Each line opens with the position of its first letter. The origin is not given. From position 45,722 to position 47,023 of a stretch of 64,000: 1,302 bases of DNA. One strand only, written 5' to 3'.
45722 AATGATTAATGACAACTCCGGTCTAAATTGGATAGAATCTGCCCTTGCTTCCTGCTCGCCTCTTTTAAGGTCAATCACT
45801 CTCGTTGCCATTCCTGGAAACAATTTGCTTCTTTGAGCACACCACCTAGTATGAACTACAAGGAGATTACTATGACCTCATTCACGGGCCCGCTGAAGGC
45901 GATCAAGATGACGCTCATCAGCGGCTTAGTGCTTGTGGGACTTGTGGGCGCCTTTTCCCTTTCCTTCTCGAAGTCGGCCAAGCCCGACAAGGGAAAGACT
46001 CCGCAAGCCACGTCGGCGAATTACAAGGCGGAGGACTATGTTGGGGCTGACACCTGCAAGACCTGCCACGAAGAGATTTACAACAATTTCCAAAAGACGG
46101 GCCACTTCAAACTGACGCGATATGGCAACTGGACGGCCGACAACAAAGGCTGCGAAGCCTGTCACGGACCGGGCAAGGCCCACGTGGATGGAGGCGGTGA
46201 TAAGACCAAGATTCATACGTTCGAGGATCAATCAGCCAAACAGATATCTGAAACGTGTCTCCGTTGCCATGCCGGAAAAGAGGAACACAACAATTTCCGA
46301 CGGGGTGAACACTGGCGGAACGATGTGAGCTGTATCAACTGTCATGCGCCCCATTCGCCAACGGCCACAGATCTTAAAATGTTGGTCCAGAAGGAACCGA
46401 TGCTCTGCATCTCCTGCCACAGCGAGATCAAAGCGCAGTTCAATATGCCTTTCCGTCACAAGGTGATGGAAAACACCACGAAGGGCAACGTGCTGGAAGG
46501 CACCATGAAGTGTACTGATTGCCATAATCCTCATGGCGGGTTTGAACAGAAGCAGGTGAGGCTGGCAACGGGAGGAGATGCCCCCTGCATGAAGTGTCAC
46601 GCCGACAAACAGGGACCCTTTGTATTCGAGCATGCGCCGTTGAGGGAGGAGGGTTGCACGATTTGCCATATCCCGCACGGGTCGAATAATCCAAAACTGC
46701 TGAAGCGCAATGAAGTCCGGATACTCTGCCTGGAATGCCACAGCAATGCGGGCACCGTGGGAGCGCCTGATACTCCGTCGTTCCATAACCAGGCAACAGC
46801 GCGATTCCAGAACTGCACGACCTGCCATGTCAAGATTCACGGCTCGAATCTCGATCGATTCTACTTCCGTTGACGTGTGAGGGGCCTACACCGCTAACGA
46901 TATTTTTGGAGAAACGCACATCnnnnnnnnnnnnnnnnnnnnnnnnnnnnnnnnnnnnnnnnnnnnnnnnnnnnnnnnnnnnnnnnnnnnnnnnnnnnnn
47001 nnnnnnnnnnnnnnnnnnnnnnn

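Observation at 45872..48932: MtrAB-like porin-cytochrome conduit: 333-aa decaheme cytochrome immediately upstream of a 669-aa outer-membrane beta-barrel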

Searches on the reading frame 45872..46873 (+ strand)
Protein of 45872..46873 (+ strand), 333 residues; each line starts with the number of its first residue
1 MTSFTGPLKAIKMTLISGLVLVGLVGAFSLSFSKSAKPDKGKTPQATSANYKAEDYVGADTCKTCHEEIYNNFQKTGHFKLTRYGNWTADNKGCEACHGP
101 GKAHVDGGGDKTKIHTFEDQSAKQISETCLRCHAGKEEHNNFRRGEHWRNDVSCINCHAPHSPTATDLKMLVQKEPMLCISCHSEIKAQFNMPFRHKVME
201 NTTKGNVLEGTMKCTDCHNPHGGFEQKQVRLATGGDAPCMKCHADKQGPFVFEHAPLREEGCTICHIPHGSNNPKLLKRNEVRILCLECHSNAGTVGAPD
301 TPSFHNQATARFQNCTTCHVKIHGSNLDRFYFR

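Call 4: search_protein_families(library=ncbifam, proteins=[window:45872-46873:+], max_evalue=0.01)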
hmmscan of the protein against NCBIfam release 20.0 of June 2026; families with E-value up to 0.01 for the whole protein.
window:45872-46873:+ (333 aa): 11 families
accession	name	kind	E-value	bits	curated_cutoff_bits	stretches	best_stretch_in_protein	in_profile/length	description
TIGR03508.1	decahem_SO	subfamily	4.4e-75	252.5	192.2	1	58-328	1-257/258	DmsE family decaheme c-type cytochrome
NF041028.1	decahem_GSU2203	exception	7.8e-70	235.6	325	1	33-327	10-303/317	GSU2203 family decaheme c-type cytochrome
TIGR01905.1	paired_CXXCH_1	subfamily_domain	2.5e-27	94.5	25.2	3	254-293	1-39/41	doubled CXXCH domain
TIGR03153.1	cytochr_NrfH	equivalog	1.6e-13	50.9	134.2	1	122-164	24-65/138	cytochrome c nitrite reductase small subunit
NF008659.0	PRK11659.1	equivalog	1.6e-11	44.2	184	1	46-191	32-175/188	cytochrome c nitrite reductase pentaheme subunit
NF041198.1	UshA_like_PCGU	equivalog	1.3e-10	40.5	275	3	41-80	390-429/519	UshA-like (seleno)protein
TIGR03146.1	cyt_nit_nrfB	equivalog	8e-08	32.7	166.6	1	60-186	12-144/145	cytochrome c nitrite reductase pentaheme subunit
TIGR04315.1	octaheme_Shew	subfamily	4.5e-07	29.2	375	0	91-161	187-253/440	tetrathionate reductase family octaheme c-type cytochrome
NF049875.1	NetB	exception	0.0012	18.6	380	1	41-187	56-199/211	Nrf-like electron transfer protein NetB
TIGR04257.1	nanowire_3heme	domain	0.0018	18.4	40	0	43-103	7-63/75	c(7)-type cytochrome triheme domain-containing protein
NF047727.1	4hemeCytCCctA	equivalog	0.003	17.7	180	0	205-246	74-107/109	tetraheme c-type cytochrome CctA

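Call 5: search_protein_families(library=pfam, proteins=[window:45872-46873:+], max_evalue=0.01)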
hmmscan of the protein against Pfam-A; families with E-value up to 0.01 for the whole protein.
window:45872-46873:+ (333 aa): 8 families
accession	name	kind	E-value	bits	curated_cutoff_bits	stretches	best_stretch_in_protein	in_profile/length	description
PF09699.15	Paired_CXXCH_1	-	1.4e-32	111.5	20.6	3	254-293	1-39/41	Doubled CXXCH motif (Paired_CXXCH_1)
PF14522.11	Cytochrome_C7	-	2.6e-14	53.2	24.8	3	173-243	10-66/67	Cytochrome c7 and related cytochrome c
PF14537.11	Cytochrom_c3_2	-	4.8e-14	53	25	1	147-243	2-78/79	Cytochrome c3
PF22113.1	Mtrc-MtrF_II-IV_dom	-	1.1e-11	45.1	30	2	58-103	119-168/176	Outer membrane cytochrome MtrC/MtrF-like, domains II/IV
PF03264.19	Cytochrom_NNT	-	1.9e-07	31.4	24.1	0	55-99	121-165/174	NapC/NirT cytochrome c family, N-terminal region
PF22678.1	Cytochrom_c_NrfB-like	-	1.5e-06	29.1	27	1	94-165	1-72/89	Cytochrome c-type protein NrfB-like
PF13435.11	Cytochrome_C554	-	8.5e-06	27.1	20.8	0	61-82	1-22/84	Cytochrome c554 and c-prime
PF02335.20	Cytochrom_C552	-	0.006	16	24.1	1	139-187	232-286/438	Cytochrome c552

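Call 6: search_solved_structures(query=window:45872-46870:+, max_evalue=0.001, show_alignments=1)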
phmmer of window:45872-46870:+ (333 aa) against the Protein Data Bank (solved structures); distinct sequences matched with E-value up to 0.001: 4.
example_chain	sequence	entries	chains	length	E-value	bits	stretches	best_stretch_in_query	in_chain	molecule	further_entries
6r2q_A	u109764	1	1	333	2.8e-33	118.4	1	37-326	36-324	Cystathionine beta-synthase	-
6qvm_A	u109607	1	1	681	5.3e-11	45.1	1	87-185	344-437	Multiheme cytochrome cf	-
6i5b_A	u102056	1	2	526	2.1e-07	33.3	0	125-200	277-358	Uncharacterized protein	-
28pb_A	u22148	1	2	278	0.00089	21.4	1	178-320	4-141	Cytochrome c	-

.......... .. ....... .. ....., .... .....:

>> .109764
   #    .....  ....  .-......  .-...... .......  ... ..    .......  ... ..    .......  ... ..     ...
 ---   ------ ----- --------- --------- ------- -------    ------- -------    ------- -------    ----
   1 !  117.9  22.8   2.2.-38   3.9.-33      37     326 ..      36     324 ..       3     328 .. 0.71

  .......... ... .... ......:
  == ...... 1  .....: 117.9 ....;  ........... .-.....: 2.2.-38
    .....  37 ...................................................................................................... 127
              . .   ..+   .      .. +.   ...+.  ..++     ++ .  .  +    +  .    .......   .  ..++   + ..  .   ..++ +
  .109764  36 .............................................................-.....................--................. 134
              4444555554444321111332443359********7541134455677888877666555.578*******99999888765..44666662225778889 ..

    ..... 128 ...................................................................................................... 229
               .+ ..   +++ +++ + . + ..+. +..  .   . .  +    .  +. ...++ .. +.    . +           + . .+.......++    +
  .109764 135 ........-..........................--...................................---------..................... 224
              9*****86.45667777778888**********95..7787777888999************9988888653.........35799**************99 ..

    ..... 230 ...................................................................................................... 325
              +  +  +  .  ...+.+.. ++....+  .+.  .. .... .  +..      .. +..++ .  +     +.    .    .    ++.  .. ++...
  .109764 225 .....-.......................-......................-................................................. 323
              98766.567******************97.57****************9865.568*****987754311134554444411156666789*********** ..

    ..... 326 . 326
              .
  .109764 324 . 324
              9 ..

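Call 69: search_dna_similar(query=window:45872-46870:+, collection=plasmids, mode=protein, max_rows=25)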
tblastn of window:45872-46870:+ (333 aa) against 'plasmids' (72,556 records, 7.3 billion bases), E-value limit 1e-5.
Records with a match: 3; places in all: 3; records where one place covers at least 80% of the query: 1.
Best place of each record, by identity: <60% 3.
By first word of the organism name: Methylosinus 2; Photobacterium 1.
By predicted mobility (MOB-suite, as given by PLSDB): non-mobilizable 3.
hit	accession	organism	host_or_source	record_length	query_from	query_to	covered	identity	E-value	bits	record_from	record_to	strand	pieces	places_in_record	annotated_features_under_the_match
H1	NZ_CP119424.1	Photobacterium sp. DA100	-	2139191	58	329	82%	31.0%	4e-27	119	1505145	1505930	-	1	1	none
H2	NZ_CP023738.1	Methylosinus trichosporium OB3b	isolate,soil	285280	62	253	58%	24.9%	6e-6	56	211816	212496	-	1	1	multiheme c-type cytochrome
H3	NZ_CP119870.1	Methylosinus trichosporium OB3b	Whole Organism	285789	62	253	58%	24.9%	6e-6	56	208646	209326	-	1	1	multiheme c-type cytochrome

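Call 70: get_annotated_region(hit=H1, flank=6000)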
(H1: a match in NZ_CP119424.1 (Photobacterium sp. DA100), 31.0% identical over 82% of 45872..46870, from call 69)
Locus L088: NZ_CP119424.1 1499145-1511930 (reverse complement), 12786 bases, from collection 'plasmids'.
description: Photobacterium sp. DA100 plasmid pDA100, complete sequence
organism: Photobacterium sp. DA100 (NCBI taxid 3027472)
taxonomy: Bacteria; Pseudomonadota; Gammaproteobacteria; Vibrionales; Vibrionaceae; Photobacterium; Photobacterium sp. DA100
host: -; source: -; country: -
typing (MOB-suite, as given by PLSDB): non-mobilizable
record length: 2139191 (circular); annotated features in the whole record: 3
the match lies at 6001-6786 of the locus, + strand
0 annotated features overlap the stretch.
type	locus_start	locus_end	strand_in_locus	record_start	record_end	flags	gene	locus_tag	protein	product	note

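Call 72: search_protein_families(library=pfam, proteins=[L088:3603-5795:+, L088:5851-6807:+, L088:6818-8788:+], max_evalue=0.001)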
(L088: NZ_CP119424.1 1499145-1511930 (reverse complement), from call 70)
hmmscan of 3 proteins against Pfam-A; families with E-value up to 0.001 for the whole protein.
L088:3603-5795:+ (730 aa): 4 families
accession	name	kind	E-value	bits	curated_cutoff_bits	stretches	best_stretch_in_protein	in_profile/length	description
PF22113.1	Mtrc-MtrF_II-IV_dom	-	6e-44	150.1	30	2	551-725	6-176/176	Outer membrane cytochrome MtrC/MtrF-like, domains II/IV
PF14522.11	Cytochrome_C7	-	6e-11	42.4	24.8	0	286-354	13-67/67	Cytochrome c7 and related cytochrome c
PF09699.15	Paired_CXXCH_1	-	1.3e-06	28.4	20.6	0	286-319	6-36/41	Doubled CXXCH motif (Paired_CXXCH_1)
PF02085.21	Cytochrom_CIII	-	4e-06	27.5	22.9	0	287-358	31-87/101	Class III cytochrome C family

L088:5851-6807:+ (318 aa): 6 families
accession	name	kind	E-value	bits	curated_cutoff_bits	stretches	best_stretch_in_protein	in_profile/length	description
PF09699.15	Paired_CXXCH_1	-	4.2e-39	132.4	20.6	3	243-278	1-37/41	Doubled CXXCH motif (Paired_CXXCH_1)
PF22678.1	Cytochrom_c_NrfB-like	-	1.4e-16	61.1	27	1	90-170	1-76/89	Cytochrome c-type protein NrfB-like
PF14537.11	Cytochrom_c3_2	-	2.7e-12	47.4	25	1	148-232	2-78/79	Cytochrome c3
PF14522.11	Cytochrome_C7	-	1.2e-11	44.7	24.8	0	174-232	12-66/67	Cytochrome c7 and related cytochrome c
PF22113.1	Mtrc-MtrF_II-IV_dom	-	2.9e-10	40.4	30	0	41-97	109-166/176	Outer membrane cytochrome MtrC/MtrF-like, domains II/IV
PF02085.21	Cytochrom_CIII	-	0.00014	22.6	22.9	0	51-99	45-87/101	Class III cytochrome C family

L088:6818-8788:+ (656 aa): 1 family
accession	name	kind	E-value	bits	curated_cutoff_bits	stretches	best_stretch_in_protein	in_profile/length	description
PF11854.14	MtrB_PioB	-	9e-153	510.6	23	1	61-655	4-634/635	Putative outer membrane beta-barrel porin, MtrB/PioB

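Call 74: search_protein_families(library=ncbifam, proteins=[L088:6818-8785:+, L088:5851-6804:+], max_evalue=1)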
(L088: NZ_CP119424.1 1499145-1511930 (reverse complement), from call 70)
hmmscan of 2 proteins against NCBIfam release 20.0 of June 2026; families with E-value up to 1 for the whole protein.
L088:6818-8785:+ (656 aa): 1 family
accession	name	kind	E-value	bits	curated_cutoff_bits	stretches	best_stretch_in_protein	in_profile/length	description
TIGR03509.1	OMP_MtrB_PioB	subfamily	3.7e-165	551.1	240.05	1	50-655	1-661/662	MtrB/PioB family decaheme-associated outer membrane protein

L088:5851-6804:+ (318 aa): 13 families
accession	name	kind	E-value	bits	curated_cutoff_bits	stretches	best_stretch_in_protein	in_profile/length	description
TIGR03508.1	decahem_SO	subfamily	2e-96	322.4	192.2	1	51-311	1-257/258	DmsE family decaheme c-type cytochrome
NF041028.1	decahem_GSU2203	exception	5.1e-64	216.5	325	2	38-282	24-257/317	GSU2203 family decaheme c-type cytochrome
TIGR01905.1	paired_CXXCH_1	subfamily_domain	6.8e-27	93.1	25.2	6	243-278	1-37/41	doubled CXXCH domain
NF008659.0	PRK11659.1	equivalog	3.2e-19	69.4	184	2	11-192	9-177/188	cytochrome c nitrite reductase pentaheme subunit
TIGR03146.1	cyt_nit_nrfB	equivalog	1e-14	55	166.6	3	48-185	7-144/145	cytochrome c nitrite reductase pentaheme subunit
NF049875.1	NetB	exception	9.1e-13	48.5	380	2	25-186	45-199/211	Nrf-like electron transfer protein NetB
NF045722.1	c3_cytochr_TmcA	equivalog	1.1e-05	25.2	114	3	173-238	55-117/125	acidic tetraheme cytochrome c3 TmcA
NF041198.1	UshA_like_PCGU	equivalog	0.00012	20.8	275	2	50-137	440-510/519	UshA-like (seleno)protein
TIGR03153.1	cytochr_NrfH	equivalog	0.00015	21.8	134.2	2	175-218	28-69/138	cytochrome c nitrite reductase small subunit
TIGR03507.1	decahem_SO1788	subfamily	0.00026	19.6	209.3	3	154-225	245-319/672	OmcA/MtrC family decaheme c-type cytochrome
NF045713.1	CxxCH_16_HmcA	equivalog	0.0011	17.7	400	2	77-213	123-257/541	sulfate respiration complex hexadecaheme cytochrome HmcA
NF047727.1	4hemeCytCCctA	equivalog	0.011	15.9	180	2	156-236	38-108/109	tetraheme c-type cytochrome CctA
NF033065.0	APH_3p_IVa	exception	0.19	11.2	530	1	206-259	138-190/262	aminoglycoside O-phosphotransferase APH(3')-IVa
